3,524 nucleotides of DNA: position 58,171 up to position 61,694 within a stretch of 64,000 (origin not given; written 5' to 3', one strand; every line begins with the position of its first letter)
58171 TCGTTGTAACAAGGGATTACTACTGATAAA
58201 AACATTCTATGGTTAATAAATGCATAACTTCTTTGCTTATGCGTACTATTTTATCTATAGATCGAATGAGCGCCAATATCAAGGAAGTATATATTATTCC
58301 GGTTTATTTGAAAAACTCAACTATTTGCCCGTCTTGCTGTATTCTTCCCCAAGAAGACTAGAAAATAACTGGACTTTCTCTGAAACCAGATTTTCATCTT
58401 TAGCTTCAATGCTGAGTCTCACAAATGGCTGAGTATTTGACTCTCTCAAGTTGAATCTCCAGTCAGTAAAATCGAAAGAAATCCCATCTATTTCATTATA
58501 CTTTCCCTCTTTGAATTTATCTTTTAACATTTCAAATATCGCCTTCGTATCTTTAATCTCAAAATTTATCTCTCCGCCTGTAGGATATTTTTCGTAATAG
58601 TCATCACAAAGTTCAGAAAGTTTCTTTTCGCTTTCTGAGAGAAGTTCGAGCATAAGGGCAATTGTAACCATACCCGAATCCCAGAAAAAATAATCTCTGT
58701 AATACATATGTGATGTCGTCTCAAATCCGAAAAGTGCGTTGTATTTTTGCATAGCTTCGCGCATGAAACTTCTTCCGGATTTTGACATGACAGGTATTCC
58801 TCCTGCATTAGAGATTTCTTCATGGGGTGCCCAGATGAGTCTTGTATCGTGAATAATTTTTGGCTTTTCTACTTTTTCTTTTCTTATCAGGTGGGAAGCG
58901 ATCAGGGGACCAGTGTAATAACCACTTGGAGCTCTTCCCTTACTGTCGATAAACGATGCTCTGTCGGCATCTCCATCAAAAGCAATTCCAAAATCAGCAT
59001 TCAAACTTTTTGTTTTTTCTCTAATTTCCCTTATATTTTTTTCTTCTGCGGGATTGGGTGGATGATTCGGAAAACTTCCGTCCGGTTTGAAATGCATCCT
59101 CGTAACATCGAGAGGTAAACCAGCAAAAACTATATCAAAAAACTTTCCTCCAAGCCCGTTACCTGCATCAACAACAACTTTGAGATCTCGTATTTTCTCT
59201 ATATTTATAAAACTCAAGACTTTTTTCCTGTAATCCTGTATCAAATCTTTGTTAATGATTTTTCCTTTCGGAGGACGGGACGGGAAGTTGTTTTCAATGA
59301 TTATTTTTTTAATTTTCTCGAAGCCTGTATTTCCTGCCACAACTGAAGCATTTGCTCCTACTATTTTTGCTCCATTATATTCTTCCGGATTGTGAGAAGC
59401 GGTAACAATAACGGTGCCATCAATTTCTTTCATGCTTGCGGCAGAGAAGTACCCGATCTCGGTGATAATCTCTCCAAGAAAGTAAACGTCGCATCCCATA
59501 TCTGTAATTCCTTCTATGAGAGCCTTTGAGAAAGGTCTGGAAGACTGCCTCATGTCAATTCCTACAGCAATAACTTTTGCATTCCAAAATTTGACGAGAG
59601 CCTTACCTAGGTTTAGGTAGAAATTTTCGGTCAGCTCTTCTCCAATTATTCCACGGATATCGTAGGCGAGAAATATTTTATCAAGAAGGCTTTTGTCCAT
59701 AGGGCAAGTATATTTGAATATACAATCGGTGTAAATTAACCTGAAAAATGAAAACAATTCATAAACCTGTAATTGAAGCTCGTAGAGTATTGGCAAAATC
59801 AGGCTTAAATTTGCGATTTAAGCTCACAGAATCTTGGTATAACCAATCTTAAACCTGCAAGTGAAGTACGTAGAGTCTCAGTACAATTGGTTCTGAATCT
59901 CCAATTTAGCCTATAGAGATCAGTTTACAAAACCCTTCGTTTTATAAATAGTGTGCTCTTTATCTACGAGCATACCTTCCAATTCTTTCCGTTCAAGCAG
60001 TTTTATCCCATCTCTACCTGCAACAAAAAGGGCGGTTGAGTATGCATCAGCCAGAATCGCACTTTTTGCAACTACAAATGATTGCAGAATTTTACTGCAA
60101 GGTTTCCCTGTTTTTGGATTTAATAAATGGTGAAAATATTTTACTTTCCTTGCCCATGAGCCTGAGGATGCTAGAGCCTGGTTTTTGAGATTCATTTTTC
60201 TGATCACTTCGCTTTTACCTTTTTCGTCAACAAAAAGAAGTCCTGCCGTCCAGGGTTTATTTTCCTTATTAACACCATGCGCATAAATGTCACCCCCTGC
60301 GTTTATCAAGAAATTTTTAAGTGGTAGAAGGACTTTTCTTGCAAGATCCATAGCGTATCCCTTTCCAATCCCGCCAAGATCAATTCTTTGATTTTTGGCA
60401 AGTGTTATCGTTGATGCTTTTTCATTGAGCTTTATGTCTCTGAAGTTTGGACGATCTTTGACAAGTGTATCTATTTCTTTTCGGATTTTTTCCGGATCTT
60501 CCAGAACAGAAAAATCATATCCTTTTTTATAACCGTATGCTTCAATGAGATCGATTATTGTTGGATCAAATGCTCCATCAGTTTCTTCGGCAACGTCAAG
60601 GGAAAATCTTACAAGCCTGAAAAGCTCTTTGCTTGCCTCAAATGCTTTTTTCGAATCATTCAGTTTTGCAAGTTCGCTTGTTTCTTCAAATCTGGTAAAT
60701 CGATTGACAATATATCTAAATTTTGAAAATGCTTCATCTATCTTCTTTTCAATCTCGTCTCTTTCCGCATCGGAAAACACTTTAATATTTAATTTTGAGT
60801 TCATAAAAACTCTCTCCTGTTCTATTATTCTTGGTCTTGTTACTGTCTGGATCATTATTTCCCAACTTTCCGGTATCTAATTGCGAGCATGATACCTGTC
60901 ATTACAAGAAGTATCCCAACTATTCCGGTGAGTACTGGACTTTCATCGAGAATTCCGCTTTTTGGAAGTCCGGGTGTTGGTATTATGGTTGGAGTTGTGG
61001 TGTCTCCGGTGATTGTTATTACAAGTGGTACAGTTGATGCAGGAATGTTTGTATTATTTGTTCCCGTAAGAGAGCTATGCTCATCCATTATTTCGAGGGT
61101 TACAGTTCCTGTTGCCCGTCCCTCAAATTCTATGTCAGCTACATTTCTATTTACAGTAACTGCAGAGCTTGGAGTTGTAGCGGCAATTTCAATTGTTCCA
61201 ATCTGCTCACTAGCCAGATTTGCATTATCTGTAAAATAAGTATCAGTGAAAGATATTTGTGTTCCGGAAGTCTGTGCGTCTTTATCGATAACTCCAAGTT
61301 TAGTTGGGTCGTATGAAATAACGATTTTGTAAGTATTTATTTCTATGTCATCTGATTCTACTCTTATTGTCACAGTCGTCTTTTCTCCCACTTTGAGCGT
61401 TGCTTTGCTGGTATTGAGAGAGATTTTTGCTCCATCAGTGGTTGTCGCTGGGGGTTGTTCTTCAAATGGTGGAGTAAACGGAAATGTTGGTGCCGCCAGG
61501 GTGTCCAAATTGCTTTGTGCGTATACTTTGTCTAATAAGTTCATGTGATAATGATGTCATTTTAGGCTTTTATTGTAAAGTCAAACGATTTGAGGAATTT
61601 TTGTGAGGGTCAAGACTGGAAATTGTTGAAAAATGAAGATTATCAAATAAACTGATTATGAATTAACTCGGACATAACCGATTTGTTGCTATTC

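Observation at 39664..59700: A ~20-kb polyprenyl-phosphate-sugar-dependent envelope glycosylation locus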

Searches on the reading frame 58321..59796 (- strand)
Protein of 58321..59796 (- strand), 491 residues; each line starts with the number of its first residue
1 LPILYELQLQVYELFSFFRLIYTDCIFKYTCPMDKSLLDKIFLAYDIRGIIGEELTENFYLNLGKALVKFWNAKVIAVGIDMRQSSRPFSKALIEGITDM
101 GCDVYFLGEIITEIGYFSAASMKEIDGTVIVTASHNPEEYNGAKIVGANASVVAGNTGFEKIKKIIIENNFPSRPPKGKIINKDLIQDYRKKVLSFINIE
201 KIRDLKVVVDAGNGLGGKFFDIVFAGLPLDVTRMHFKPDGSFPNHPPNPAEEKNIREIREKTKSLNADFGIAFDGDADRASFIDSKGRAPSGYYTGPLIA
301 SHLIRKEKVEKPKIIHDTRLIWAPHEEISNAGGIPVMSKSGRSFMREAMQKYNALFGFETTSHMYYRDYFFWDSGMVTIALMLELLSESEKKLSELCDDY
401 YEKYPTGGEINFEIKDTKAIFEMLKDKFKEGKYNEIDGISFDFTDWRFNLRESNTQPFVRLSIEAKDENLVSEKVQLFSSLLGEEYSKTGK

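Call 5: search_protein_families(library=pfam, proteins=[window:58321-59796:-], max_evalue=0.01)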
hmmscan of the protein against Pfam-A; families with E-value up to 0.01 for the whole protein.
window:58321-59796:- (491 aa): 4 families
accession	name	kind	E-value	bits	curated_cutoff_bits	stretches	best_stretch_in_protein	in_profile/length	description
PF02878.22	PGM_PMM_I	-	6.8e-29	100.7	22.5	1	40-169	2-134/138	Phosphoglucomutase/phosphomannomutase, alpha/beta/alpha domain I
PF02879.22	PGM_PMM_II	-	1.3e-23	83.9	29.3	1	188-287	2-103/103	Phosphoglucomutase/phosphomannomutase, alpha/beta/alpha domain II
PF02880.22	PGM_PMM_III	-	6.5e-18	65.4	20.7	1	292-404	2-115/115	Phosphoglucomutase/phosphomannomutase, alpha/beta/alpha domain III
PF00408.26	PGM_PMM_IV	-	1.4e-06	28.7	23.1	1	409-471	1-58/68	Phosphoglucomutase/phosphomannomutase, C-terminal domain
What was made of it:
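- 58321..59700 (-): Phosphohexomutase (PMM/PGM family; sugar specificity unresolved). The likely start is the ATG at 59700, not the TTG at 59796. PGM_PMM domains I-IV (call 5).
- Checked: 58321-59700(-): four-domain PGM/PMM (call 5).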

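Call 7: search_protein_families(library=ncbifam, proteins=[window:58321-59796:-], max_evalue=0.001)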
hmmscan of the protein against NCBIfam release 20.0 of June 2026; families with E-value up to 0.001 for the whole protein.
window:58321-59796:- (491 aa): 6 families
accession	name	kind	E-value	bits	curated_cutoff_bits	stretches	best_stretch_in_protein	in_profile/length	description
NF007088.0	PRK09542.1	equivalog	1.9e-110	370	618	1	37-475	7-446/456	phosphomannomutase/phosphoglucomutase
NF011943.0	PRK15414.1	subfamily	1.7e-99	333.9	801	1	41-482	6-454/456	phosphomannomutase CpsG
TIGR03990.1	Arch_GlmM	equivalog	2.1e-98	330.1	439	1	40-479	2-441/444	phosphoglucosamine mutase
NF046027.1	PhglucPhmanMutPgmG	equivalog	2.4e-68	230.9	600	1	41-472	9-440/460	phosphoglucomutase/phosphomannomutase PgmG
TIGR01455.1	glmM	equivalog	1.2e-44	152.7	447.55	1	47-476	6-434/442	phosphoglucosamine mutase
NF005737.0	PRK07564.1-1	equivalog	0.00037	19.2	378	0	184-283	180-286/543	alpha-D-glucose phosphate-specific phosphoglucomutase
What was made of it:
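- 58321..59700 (-): All NCBIfam matches are below cut-off: PMM/PGM 370 bits (cut-off 618), archaeal GlmM 330 bits (cut-off 439) (call 7).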

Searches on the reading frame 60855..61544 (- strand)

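Call 5: search_protein_families(library=pfam, proteins=[window:60855-61544:-], max_evalue=0.01)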
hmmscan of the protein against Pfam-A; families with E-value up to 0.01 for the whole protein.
window:60855-61544:- (229 aa): 2 families
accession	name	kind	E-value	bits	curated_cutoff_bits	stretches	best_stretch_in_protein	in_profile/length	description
PF22544.2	HYDIN_VesB_CFA65-like_Ig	-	0.00027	21.6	25.5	1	35-80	43-88/100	HYDIN/CFA65/VesB-like, Ig-like domain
PF20597.4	pAdhesive_15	-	0.0051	17.2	23.8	1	36-185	44-186/254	Putative Ice-binding-like adhesive domain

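Call 66: search_protein_families(library=ncbifam, proteins=[window:60855-61544:-], max_evalue=0.01)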
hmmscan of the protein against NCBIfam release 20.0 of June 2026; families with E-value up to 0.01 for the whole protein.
window:60855-61544:- (229 aa): 0 families
